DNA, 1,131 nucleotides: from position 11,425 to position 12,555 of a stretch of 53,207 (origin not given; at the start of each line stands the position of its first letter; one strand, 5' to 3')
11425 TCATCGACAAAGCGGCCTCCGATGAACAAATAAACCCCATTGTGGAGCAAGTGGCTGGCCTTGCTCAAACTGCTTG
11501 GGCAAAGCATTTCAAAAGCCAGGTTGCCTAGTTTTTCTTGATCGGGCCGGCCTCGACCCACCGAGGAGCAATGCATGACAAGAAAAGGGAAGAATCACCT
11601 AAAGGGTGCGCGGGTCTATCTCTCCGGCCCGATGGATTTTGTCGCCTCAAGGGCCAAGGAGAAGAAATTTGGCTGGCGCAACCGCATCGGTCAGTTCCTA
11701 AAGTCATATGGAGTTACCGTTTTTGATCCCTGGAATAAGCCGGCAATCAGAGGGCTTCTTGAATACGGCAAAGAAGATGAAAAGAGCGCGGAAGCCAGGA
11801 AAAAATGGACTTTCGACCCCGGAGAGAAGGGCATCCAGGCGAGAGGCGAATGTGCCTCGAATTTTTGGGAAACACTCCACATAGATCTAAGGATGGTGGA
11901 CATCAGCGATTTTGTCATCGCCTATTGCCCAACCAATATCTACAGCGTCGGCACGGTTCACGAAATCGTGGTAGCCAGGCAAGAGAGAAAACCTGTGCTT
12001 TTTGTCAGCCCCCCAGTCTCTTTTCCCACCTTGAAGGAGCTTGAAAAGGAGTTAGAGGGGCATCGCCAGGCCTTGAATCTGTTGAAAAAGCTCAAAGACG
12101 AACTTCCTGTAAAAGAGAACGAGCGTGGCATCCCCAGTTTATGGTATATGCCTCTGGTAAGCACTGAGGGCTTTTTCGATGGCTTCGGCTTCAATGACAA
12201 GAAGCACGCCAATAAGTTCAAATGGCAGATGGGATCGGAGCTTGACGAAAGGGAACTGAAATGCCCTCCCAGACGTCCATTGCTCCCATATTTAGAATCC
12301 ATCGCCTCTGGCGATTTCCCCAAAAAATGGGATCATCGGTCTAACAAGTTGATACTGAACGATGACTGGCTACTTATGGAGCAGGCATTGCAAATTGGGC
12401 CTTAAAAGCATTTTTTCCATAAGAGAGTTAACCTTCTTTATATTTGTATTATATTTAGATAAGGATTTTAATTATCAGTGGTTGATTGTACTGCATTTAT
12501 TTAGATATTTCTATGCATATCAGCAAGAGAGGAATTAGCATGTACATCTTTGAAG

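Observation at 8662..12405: Unnamed three-gene operon (EEP phosphodiesterase, 624-aa TIM-barrel-like protein, deoxyribosyltransferase-like protein): candidate nucleotide-directed defence system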

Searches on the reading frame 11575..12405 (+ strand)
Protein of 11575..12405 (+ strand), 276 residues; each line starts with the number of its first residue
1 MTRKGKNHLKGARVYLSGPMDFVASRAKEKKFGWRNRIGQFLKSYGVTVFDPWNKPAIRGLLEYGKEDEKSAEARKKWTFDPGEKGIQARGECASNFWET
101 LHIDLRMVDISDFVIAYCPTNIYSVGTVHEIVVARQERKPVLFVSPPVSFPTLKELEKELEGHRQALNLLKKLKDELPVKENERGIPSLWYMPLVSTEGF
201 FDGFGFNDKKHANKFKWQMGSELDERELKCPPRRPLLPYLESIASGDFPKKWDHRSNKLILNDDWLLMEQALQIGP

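Call 3: search_protein_families(library=pfam, proteins=[window:11575-12405:+], max_evalue=0.1)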
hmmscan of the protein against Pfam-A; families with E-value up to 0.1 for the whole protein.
window:11575-12405:+ (276 aa): 3 families
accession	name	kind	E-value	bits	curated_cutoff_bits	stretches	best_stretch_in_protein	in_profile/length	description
PF05014.21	Nuc_deoxyrib_tr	-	3.5e-05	24.4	28.8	1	14-146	1-98/117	Nucleoside 2-deoxyribosyltransferase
PF15891.11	Nuc_deoxyri_tr2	-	0.00098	19.9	30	1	13-60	3-44/105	Nucleoside 2-deoxyribosyltransferase like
PF18306.6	LDcluster4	-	0.064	13.3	26.3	1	108-151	91-125/151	SLOG cluster4 family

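Call 4: search_protein_families(library=padloc, proteins=[window:11575-12405:+], max_evalue=0.1)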
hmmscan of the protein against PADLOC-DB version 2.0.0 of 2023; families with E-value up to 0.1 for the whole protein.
window:11575-12405:+ (276 aa): 0 families

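Call 5: search_protein_families(library=ncbifam, proteins=[window:11575-12405:+], max_evalue=0.1)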
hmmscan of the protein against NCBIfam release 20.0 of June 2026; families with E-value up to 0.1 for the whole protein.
window:11575-12405:+ (276 aa): 0 families

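Call 6: search_protein_families(library=phrogs, proteins=[window:11575-12405:+], max_evalue=0.1)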
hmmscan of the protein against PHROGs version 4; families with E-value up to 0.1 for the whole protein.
window:11575-12405:+ (276 aa): 1 family
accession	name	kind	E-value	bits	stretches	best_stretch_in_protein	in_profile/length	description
phrog_355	-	DNA, RNA and nucleotide metabolism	0.095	13.1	0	101-145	130-173/249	nucleoside 2-deoxyribosyltransferase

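Call 9: search_solved_structures(query=window:11575-12405:+, max_evalue=10)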
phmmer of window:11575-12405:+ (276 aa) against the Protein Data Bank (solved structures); distinct sequences matched with E-value up to 10: 2.
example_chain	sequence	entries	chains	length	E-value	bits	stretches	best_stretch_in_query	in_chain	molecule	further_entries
7vf3_B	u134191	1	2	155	0.12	14.8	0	140-187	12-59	Uteroglobin,PB1m7 peptide,Uteroglobin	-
7vg7_B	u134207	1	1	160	0.25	13.8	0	140-186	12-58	Uteroglobin,PB1m6A9 peptide,Uteroglobin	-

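Call 23: find_homologous_proteins(query=window:11575-12405:+)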
Query window:11575-12405:+ (276 aa): 2367 proteins with E <= 0.001 among 3102 candidates; the best 120 are listed.
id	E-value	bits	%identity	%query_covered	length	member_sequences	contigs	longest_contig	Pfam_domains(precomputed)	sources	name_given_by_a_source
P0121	1.4e-156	538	82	99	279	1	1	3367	-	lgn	-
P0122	6.3e-152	523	80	100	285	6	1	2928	PF05014.22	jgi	jgi:hypothetical protein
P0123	7.9e-151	519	80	99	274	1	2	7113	-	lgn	-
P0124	8.4e-149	513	79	99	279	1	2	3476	PF05014.22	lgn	-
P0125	5.0e-148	510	79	99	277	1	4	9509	-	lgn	-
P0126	2.2e-145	501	77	99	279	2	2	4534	PF05014.22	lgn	-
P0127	2.5e-145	501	78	99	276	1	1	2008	PF05014.22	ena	-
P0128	6.9e-145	500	78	99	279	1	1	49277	-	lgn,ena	-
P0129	2.3e-144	498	76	99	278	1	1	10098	-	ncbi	-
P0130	6.9e-144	496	75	99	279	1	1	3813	-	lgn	-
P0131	2.6e-143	495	75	99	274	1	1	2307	-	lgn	-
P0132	2.2e-142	492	76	99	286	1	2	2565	-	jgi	jgi:hypothetical protein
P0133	2.1e-141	488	77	99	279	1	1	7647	-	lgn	-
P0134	2.5e-141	488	78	97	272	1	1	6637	-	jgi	jgi:hypothetical protein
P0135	4.4e-141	487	75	99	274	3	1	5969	-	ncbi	-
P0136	2.5e-139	482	74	99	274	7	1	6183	PF05014.22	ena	-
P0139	1.0e-137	476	74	98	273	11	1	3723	PF05014.22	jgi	-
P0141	1.5e-136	472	75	98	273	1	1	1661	PF05014.22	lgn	-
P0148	3.2e-127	442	69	98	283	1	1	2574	PF05014.22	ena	-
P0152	1.7e-124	433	67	98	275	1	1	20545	PF05014.22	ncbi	-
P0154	4.6e-115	402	64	99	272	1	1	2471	PF15891.12,PF05014.22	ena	-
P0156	4.6e-114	399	63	99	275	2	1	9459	PF05014.22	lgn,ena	-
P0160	1.5e-112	394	62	97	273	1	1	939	PF05014.22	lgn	-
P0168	1.6e-110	387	62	97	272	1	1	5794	PF05014.22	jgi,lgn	jgi:hypothetical protein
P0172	1.6e-109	384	60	99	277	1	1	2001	PF05014.22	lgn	-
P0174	2.2e-109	383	60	98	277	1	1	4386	PF05014.22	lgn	-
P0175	1.4e-108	381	77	76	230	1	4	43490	PF05014.22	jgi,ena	-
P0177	3.0e-108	380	59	99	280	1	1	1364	PF05014.22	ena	-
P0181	8.5e-108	378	61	97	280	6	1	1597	PF05014.22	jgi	-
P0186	3.3e-107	376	60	99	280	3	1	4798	PF15891.12,PF05014.22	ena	-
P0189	4.4e-107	376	61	97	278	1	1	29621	PF05014.22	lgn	-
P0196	7.2e-107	375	60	99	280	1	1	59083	PF05014.22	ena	-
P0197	7.3e-107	375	61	96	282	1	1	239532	-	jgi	jgi:hypothetical protein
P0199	9.3e-107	375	60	96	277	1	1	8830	PF05014.22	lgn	-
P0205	2.7e-106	373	59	99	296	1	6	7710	PF05014.22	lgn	-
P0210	3.6e-106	373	60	99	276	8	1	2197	PF05014.22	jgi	jgi:hypothetical protein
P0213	4.1e-106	373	60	98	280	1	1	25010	PF05014.22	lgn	-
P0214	5.5e-106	372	59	97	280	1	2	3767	PF05014.22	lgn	-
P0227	1.3e-105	371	61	95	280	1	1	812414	-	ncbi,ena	-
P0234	1.8e-105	370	60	97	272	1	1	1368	PF05014.22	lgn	-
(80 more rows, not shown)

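Call 36: predict_structure(alignment_id=A2)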
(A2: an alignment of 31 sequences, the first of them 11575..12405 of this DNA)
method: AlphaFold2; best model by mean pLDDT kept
length: 276 residues; sequences in the alignment: 31
mean_pLDDT: 66.6   pTM: 0.65
mean pLDDT of the five models: 66.6, 56.5, 56.1, 52.8, 46.0
residues with pLDDT >= 90: 27; 70-90: 107; 50-70: 78; < 50: 64
segments of 3 or more residues with pLDDT < 50: 1-3, 21-23, 54-69, 97-111, 121-137, 268-276
pLDDT, mean of each block of 10 residues (from residue 1): 61 65 60 81 79 40 39 63 68 52 39 61 36 43 74 88 94 73 65 63 89 91 84 87 80 80 56 43
secondary structure, 60 per line:
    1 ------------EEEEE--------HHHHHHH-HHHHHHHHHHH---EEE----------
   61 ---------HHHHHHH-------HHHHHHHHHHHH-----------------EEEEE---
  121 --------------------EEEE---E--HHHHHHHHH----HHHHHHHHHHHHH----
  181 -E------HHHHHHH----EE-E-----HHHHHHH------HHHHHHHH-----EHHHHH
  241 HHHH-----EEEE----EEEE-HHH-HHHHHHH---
elements in order: E13-17 H26-32 H34-44 E48-50 H70-76 H84-95 E113-117 E141-144 H151-159 H164-176 H189-195 H209-215 H222-229 H236-244 E250-253 E258-261 H267-273

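Call 37: search_solved_structures(query=A2, max_evalue=10, show_alignments=3)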
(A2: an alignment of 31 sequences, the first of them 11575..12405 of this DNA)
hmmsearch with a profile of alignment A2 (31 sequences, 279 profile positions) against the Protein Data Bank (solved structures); distinct sequences matched with E-value up to 10: 0.

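Call 44: fold_search(model_id=the predicted structure, library=pdb)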
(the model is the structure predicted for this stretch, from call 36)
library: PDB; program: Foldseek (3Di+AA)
matches with E <= 10: 547; with E <= 0.001: 0
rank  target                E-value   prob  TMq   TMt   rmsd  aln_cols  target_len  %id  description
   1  7m5h_B                2.7e-03  0.97  0.29  0.46  13.3       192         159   16  Crystal structure of conserved protein from Enterococcus faecalis V583 (released 2021-04-07)
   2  7m5h_A                4.2e-03  0.95  0.27  0.44  13.6       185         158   15  Crystal structure of conserved protein from Enterococcus faecalis V583 (released 2021-04-07)
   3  1t5b_B                7.9e-03  0.51  0.14  0.19  11.5       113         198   12  Structural genomics, A protein from Salmonella typhimurium similar to E. coli acyl carrier protein phosphodiesterase (released 2004-08-03)
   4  5jro_B                1.0e-02  0.38  0.20  0.28  18.2       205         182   12  The crystal structure of azoreductase from Yersinia pestis CO92 in its Apo form (released 2016-06-15)
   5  9l11_A                1.8e-02  0.44  0.28  0.32  15.1       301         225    9  Crystal structure of flavin reductase (StnC) complexed with FAD (released 2025-11-19)
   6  5jro_A                2.2e-02  0.28  0.19  0.27  18.1       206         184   13  The crystal structure of azoreductase from Yersinia pestis CO92 in its Apo form (released 2016-06-15)
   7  1t5b_A                3.4e-02  0.28  0.14  0.19  11.3       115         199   13  Structural genomics, A protein from Salmonella typhimurium similar to E. coli acyl carrier protein phosphodiesterase (released 2004-08-03)
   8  1v4b                  3.6e-02  0.28  0.15  0.19  12.1       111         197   13  The crystal structure of AzoR (Azo Reductase) from Escherichia coli: Oxidized form (released 2005-01-18)
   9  8h4j_A                3.8e-02  0.16  0.18  0.23  18.3       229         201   10  Crystal Structure of AzoR-FMN-Lyb24 complex (released 2023-10-18)
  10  6oec_C                4.3e-02  0.51  0.19  0.31  16.9       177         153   14  Yeast Spc42 Trimeric Coiled-Coil Amino Acids 181-211 fused to PDB: 3H5I (released 2019-04-24)
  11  1tik                  4.6e-02  0.23  0.24  0.31  16.3       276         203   12  CRYSTAL STRUCTURE OF ACYL CARRIER PROTEIN PHOSPHODIESTERASE (released 2004-06-15)
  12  2z98                  4.6e-02  0.21  0.23  0.30  15.2       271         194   12  The crystal structure of AzoR (azoreductase) from Escherichia coli: Oxidized AzoR in tetragonal crystals (The resolution (released 2008-03-11)
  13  7n2w_A                6.3e-02  0.18  0.16  0.21  15.8       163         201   14  The crystal structure of an FMN-dependent NADH-azoreductase, AzoA in complex with Red 40 (released 2022-06-01)
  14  2z9b                  6.3e-02  0.15  0.22  0.28  17.1       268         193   11  The crystal structure of AzoR (azoreductase) from Escherichia coli: Reduced AzoR in tetragonal crystals (released 2008-03-11)
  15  6jxn_C                6.3e-02  0.15  0.21  0.26  16.6       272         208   13  Crystal Structure of Indigo reductase from Bacillus smithii type strain DSM 4216 (released 2020-04-01)
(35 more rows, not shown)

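Call 45: search_protein_families(library=pfam, alignment_id=A2, max_evalue=0.01)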
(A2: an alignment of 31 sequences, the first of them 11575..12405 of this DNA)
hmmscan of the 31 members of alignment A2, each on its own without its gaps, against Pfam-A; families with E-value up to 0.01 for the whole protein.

A. member 1, window:11575-12405:+ (276 aa): 2 families
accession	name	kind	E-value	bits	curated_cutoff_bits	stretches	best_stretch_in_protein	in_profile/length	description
PF05014.21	Nuc_deoxyrib_tr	-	3.5e-05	24.4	28.8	1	14-146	1-98/117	Nucleoside 2-deoxyribosyltransferase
PF15891.11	Nuc_deoxyri_tr2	-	0.00098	19.9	30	0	13-60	3-44/105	Nucleoside 2-deoxyribosyltransferase like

B. families by the number of members that match (of 31 scanned): 2 families
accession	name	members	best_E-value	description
PF05014.21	Nuc_deoxyrib_tr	26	7.3e-08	Nucleoside 2-deoxyribosyltransferase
PF15891.11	Nuc_deoxyri_tr2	19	5.2e-06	Nucleoside 2-deoxyribosyltransferase like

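Call 99: find_encoding_contigs(protein=P0227, flank=7000, max_places=1)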
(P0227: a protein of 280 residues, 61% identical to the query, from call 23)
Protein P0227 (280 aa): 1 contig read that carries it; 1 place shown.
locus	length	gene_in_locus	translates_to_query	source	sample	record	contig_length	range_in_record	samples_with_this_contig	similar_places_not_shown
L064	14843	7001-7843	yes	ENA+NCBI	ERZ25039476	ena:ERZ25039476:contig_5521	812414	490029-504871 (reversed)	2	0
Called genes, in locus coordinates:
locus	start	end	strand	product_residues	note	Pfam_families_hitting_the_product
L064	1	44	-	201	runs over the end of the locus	PF09411:PagL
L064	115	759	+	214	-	-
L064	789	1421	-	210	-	PF00849:PseudoU_synth_2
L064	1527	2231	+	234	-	PF00005:ABC_tran, PF02463:SMC_N (faint), PF13304:AAA_21 (faint)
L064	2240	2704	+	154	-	-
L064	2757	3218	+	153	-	PF00364:Biotin_lipoyl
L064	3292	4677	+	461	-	PF00289:Biotin_carb_N, PF02786:CPSase_L_D2, PF02222:ATP-grasp (weak), PF07478:Dala_Dala_lig_C (weak), PF02785:Biotin_carb_C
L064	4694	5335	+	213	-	PF02581:TMP-TENI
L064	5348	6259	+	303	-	PF00294:PfkB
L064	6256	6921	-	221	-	-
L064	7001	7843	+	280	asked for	-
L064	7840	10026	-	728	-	PF02417:Chromate_transp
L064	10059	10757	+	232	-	PF01406:tRNA-synt_1e (weak), PF09334:tRNA-synt_1g, PF00133:tRNA-synt_1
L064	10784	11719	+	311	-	PF03279:Lip_A_acyltrans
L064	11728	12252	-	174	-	PF03734:YkuD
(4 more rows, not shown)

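Call 100: find_encoding_contigs(protein=P0197, flank=7000, max_places=1)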
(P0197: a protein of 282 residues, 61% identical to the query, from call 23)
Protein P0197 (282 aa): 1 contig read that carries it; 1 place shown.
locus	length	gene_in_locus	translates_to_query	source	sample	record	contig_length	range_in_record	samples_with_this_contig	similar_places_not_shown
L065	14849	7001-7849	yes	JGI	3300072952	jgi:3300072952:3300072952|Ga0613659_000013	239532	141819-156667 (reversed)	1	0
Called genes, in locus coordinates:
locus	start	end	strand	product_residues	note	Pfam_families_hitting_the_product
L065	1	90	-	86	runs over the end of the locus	-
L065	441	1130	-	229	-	PF14344:DUF4397 (weak)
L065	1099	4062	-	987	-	-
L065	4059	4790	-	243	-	-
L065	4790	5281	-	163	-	-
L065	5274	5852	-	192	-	-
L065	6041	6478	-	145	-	PF00383:dCMP_cyt_deam_1, PF14437:MafB19-deam, PF18774:APOBEC4_like (faint)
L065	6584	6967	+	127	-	-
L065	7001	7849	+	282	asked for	-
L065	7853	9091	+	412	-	PF04389:Peptidase_M28 (weak), PF01546:Peptidase_M20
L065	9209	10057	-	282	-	PF14339:DUF4394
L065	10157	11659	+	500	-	PF02133:Transp_cyt_pur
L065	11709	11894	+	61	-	-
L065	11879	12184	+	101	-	PF05016:ParE_toxin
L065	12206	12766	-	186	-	PF02482:Ribosomal_S30AE, PF00313:CSD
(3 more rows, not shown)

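Call 101: find_encoding_contigs(protein=P0196, flank=7000, max_places=1)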
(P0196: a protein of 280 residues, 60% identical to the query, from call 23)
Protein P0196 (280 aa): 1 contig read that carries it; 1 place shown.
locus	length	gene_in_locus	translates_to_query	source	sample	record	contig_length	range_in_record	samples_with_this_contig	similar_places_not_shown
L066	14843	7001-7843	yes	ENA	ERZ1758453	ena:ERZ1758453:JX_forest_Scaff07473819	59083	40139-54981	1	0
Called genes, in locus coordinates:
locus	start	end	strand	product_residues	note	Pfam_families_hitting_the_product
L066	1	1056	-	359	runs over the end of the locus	PF02129:Peptidase_S15 (faint), PF05448:AXE1 (faint), PF01738:DLH, PF20434:BD-FAE, PF12697:Abhydrolase_6, PF00326:Peptidase_S9, PF08840:BAAT_C (faint)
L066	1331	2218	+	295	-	-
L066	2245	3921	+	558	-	PF13091:PLDc_2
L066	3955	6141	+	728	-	PF02463:SMC_N (weak), PF13175:AAA_15 (weak), PF13476:AAA_23, PF13304:AAA_21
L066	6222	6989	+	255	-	-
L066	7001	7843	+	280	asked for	PF05014:Nuc_deoxyrib_tr (faint)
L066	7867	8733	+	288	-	-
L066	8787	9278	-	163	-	PF14534:DUF4440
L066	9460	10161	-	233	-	PF02163:Peptidase_M50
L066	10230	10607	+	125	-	PF13291:ACT_4 (faint), PF22629:ACT_AHAS_ss (faint), PF01842:ACT (weak)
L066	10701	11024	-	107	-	-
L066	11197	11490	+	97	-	PF04993:TfoX_N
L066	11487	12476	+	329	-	PF01522:Polysacc_deac_1, PF22537:WbmS-like (faint)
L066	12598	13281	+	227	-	-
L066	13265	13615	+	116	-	-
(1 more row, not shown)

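Call 103: find_related_loci(query=A2, collection=metagenome_contigs, flank=7000)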
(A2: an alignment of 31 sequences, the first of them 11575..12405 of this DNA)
Query A2 (276 aa) in metagenome_contigs; peptide patterns used: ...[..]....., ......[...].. (x = any residue, [..] = any of these).
600 stretches matched a pattern (row limit reached: there are more); 586 encode a relative of the query (tblastn E <= 1e-3); the best 80 are kept; 80 distinct loci.
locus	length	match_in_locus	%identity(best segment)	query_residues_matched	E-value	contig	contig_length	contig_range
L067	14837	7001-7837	62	1-275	2e-116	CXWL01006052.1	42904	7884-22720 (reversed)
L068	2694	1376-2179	60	4-273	2e-118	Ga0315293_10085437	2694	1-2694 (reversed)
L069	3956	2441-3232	61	2-267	3e-112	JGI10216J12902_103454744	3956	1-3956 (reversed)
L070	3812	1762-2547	60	4-269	9e-111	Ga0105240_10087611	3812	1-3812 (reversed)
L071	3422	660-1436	61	7-269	8e-111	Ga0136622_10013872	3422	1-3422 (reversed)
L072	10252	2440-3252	60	1-267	2e-108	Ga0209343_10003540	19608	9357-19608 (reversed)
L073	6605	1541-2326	60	4-269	3e-108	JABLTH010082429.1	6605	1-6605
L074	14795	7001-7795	61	2-269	3e-107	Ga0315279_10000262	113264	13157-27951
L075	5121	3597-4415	60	1-275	2e-106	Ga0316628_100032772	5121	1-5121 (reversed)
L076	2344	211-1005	60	3-269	2e-111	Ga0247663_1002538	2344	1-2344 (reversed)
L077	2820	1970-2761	59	2-267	2e-109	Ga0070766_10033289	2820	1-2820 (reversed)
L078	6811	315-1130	56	4-273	5e-106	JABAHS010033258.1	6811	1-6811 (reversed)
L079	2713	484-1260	61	9-269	2e-109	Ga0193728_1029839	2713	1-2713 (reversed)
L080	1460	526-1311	58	4-269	3e-114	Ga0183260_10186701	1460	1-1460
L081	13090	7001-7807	58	7-273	9e-106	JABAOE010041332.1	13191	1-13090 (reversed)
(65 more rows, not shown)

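Call 111: search_dna_similar(query=window:11575-12405:+, collection=phages, mode=protein, max_rows=8)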
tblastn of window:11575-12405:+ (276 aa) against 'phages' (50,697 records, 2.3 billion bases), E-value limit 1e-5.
No match.

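Call 112: search_dna_similar(query=window:11575-12405:+, collection=plasmids, mode=protein, max_rows=12)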
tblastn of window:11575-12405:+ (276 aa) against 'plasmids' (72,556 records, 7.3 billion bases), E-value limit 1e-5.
No match.
